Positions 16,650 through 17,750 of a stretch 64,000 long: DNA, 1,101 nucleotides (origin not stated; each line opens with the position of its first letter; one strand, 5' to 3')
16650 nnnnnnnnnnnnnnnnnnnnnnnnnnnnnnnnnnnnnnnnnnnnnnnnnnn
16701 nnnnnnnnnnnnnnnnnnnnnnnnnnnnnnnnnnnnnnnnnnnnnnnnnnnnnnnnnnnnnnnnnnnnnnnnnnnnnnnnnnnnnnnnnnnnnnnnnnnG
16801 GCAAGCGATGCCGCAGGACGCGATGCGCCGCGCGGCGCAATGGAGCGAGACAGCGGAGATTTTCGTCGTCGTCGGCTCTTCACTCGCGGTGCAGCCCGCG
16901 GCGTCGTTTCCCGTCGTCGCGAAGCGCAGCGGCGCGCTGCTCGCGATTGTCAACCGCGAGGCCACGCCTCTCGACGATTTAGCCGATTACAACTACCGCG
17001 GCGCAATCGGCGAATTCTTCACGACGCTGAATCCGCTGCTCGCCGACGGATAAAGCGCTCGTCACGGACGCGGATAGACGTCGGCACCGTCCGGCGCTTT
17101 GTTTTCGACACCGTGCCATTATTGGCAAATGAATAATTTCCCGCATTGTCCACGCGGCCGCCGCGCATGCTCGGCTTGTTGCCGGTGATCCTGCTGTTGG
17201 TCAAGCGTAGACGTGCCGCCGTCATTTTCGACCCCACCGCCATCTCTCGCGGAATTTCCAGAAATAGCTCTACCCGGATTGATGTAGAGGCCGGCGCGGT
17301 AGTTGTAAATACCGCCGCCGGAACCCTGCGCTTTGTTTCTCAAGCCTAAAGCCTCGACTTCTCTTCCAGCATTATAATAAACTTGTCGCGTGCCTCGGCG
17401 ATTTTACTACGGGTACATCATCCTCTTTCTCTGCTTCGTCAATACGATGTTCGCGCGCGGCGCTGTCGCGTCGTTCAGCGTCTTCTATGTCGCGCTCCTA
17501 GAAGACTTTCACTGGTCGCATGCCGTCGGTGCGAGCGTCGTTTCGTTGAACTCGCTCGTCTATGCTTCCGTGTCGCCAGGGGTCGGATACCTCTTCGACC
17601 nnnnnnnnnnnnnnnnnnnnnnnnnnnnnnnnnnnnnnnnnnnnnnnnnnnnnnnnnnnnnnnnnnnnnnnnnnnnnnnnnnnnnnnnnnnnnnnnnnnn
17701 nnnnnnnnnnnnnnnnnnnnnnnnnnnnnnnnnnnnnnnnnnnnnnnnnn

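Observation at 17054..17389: Decayed remnant of a sixth beta-helix paralog between the sirtuin and MFS genes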

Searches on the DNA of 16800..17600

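Call 39: search_rna_families(source=window, start=16800, end=17600, threshold=evalue, max_evalue=1)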
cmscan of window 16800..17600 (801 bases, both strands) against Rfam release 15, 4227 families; matches with E-value up to 1: 2.
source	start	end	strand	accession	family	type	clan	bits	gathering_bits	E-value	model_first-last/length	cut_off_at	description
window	16803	16859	-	RF02136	HTT-AS1_3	Gene; lncRNA;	-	18.3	70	0.56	1-60/60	no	HTT antisense RNA 1 conserved region 3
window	16858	16915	+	RF01390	isrG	Gene; sRNA;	-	12.1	100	0.79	1-279/279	no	isrG Hfq binding RNA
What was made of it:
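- Tried and rejected: Rfam scan of 16800-17600 gave only chance-level hits (call 39).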
